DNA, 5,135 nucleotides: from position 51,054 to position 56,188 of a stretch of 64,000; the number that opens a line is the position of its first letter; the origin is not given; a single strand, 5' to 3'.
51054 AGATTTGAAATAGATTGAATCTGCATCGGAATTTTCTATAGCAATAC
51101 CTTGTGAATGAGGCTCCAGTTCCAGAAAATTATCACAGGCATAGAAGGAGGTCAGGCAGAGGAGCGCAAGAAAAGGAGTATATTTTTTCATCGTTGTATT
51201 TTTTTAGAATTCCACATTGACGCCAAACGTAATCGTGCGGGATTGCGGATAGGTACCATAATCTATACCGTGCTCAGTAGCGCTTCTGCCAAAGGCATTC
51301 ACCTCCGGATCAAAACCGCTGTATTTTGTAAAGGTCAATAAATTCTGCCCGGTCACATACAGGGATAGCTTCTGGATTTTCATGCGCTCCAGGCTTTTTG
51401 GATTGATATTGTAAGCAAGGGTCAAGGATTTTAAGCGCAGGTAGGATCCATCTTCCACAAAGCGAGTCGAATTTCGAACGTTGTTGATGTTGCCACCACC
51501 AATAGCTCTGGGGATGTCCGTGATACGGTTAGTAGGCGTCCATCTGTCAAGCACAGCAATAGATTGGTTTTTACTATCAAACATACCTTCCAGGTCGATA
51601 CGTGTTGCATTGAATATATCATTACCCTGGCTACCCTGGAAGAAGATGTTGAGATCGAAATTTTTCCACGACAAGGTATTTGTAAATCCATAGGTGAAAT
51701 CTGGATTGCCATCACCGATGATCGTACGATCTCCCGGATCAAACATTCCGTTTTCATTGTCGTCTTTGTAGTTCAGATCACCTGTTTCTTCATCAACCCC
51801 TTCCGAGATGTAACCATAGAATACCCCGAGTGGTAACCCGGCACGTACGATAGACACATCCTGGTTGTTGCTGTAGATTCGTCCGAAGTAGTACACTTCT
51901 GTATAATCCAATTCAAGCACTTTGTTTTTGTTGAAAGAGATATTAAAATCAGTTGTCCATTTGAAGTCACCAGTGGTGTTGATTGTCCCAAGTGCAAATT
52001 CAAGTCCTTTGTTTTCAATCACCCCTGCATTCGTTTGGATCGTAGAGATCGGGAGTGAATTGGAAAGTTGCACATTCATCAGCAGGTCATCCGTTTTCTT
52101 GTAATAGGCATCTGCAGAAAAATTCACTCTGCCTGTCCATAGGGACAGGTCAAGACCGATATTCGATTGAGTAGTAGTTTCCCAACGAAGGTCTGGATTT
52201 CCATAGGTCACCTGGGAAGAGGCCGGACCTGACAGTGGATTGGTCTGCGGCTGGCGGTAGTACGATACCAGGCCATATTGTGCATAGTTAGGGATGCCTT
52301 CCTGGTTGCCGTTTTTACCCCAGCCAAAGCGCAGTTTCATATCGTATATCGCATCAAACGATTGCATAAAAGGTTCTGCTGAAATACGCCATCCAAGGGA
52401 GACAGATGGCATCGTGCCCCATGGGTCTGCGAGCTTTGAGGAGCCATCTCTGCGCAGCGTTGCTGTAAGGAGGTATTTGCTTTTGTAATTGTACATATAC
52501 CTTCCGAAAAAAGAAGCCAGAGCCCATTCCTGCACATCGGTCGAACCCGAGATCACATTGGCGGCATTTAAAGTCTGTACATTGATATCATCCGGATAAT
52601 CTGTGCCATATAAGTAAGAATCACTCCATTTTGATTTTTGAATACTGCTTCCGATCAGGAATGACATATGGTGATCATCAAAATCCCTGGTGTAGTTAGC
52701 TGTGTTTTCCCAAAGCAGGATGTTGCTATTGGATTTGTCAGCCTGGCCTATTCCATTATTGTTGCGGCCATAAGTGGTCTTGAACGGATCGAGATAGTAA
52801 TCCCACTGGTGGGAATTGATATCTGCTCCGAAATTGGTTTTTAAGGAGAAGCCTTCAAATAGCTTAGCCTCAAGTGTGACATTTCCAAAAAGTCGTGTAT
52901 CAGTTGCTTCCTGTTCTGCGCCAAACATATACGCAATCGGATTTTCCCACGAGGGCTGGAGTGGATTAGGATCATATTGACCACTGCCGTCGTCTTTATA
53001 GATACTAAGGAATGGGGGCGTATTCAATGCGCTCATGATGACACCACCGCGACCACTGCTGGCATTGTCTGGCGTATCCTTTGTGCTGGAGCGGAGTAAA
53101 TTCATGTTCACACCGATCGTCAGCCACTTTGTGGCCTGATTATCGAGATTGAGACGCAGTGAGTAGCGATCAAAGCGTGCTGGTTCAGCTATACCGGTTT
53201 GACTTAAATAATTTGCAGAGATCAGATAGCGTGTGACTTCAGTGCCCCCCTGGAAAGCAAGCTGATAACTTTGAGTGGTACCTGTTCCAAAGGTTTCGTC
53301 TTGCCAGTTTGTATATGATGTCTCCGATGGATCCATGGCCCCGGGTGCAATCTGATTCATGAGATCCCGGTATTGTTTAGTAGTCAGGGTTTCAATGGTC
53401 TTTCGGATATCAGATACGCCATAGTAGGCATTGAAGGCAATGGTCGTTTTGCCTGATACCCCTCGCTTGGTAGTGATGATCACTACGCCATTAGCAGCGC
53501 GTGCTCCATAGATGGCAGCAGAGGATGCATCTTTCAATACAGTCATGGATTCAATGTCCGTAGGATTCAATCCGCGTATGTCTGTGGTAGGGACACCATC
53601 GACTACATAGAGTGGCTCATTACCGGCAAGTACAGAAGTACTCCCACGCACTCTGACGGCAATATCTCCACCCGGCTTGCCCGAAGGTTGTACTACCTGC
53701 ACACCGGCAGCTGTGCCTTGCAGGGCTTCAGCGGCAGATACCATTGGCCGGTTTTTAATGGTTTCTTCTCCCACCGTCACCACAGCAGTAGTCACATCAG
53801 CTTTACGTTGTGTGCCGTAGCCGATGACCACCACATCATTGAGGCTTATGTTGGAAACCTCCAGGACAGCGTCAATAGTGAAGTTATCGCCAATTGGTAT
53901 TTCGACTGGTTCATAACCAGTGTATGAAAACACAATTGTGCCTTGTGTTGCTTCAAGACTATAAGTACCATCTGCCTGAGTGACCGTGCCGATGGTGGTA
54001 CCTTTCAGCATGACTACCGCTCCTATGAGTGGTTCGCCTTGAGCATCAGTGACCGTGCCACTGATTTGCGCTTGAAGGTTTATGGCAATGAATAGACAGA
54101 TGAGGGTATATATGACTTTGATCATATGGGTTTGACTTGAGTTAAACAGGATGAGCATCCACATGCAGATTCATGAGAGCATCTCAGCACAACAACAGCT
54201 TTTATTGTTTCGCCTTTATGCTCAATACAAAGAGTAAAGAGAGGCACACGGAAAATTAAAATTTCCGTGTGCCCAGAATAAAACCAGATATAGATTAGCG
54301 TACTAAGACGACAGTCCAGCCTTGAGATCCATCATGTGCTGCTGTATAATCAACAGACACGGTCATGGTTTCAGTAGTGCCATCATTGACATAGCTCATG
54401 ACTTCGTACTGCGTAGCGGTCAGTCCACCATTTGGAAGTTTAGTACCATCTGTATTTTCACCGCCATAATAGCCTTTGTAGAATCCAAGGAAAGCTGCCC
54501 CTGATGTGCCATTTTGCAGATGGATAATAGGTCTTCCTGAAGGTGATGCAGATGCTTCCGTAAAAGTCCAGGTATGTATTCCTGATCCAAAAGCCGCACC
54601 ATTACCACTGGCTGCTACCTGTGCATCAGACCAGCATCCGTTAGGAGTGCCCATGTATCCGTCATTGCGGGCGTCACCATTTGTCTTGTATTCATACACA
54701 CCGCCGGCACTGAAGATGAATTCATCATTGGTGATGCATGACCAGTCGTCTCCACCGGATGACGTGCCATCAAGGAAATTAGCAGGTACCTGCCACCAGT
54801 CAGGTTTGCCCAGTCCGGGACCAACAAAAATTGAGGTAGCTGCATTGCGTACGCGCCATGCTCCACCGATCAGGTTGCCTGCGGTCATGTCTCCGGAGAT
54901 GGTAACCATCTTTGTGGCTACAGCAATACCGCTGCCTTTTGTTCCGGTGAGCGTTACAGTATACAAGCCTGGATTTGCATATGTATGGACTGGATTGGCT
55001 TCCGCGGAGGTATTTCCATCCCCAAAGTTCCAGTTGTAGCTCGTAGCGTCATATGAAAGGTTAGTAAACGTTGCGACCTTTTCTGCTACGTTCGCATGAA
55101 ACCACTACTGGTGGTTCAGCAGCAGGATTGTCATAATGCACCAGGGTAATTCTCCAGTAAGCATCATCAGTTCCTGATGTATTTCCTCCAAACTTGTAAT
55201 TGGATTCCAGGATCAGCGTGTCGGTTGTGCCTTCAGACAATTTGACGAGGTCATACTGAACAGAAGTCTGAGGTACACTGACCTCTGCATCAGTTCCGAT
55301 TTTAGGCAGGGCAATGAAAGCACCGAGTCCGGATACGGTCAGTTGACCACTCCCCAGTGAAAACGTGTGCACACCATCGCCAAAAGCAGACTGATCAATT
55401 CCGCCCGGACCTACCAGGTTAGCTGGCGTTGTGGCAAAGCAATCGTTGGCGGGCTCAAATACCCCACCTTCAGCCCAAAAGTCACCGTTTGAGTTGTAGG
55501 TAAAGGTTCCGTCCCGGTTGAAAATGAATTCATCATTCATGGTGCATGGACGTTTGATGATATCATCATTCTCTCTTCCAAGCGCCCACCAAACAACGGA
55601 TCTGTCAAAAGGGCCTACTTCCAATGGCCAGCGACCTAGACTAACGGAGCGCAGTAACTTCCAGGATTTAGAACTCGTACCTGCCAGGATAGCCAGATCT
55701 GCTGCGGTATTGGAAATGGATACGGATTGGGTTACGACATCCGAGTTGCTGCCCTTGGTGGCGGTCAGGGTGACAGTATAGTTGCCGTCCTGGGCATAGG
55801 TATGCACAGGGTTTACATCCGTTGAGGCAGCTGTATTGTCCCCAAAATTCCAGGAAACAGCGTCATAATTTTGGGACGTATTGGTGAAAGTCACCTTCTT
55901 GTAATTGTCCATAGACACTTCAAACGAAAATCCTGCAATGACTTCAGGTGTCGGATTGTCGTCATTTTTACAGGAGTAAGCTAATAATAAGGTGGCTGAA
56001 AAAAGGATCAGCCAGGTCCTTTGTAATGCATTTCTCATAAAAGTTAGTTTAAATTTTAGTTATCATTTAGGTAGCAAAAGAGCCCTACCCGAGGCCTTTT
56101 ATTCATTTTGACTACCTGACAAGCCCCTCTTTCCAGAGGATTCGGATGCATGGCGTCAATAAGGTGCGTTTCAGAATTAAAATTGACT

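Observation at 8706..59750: A mosaic of short tandem repeats (7-, 8-, 9-, 15-, 16-mers) fills at least eleven intergenic regions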

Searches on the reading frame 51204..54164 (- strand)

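Call 62: search_protein_families(library=pfam, proteins=[window:51204-54164:-])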
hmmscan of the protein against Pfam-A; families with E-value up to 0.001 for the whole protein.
window:51204-54164:- (986 aa): 4 families
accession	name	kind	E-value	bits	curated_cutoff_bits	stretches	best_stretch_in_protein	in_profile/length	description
PF07715.20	Plug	-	1.2e-18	68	23.9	1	121-227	2-107/107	TonB-dependent Receptor Plug Domain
PF00593.30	TonB_dep_Rec_b-barrel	-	2.4e-18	67.7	27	1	403-942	42-436/436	TonB dependent receptor-like, beta-barrel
PF13715.12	CarbopepD_reg_2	-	2.1e-17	63.4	32.2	1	34-113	1-88/88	CarboxypepD_reg-like domain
PF13620.12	CarboxypepD_reg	-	2.3e-11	44.3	32.3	1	33-100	1-80/82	Carboxypeptidase regulatory-like domain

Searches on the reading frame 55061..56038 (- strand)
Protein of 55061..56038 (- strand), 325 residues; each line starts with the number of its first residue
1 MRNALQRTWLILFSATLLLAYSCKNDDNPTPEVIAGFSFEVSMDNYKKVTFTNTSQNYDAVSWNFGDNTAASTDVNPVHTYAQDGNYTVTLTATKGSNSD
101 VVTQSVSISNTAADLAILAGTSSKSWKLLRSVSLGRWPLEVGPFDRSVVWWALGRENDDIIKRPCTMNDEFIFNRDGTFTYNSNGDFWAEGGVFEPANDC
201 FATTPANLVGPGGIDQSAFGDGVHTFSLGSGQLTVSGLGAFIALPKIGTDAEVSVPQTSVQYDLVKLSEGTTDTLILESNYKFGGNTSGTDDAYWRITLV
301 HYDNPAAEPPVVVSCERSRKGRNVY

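Call 62: search_protein_families(library=pfam, proteins=[window:55061-56038:-])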
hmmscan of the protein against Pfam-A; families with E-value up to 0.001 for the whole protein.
window:55061-56038:- (325 aa): 2 families
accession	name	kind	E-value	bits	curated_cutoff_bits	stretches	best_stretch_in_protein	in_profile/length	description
PF18911.6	PKD_4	-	2.5e-12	47.1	27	1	49-107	24-82/85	PKD domain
PF00801.26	PKD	-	4.1e-08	33.5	23.5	1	47-99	15-71/80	PKD domain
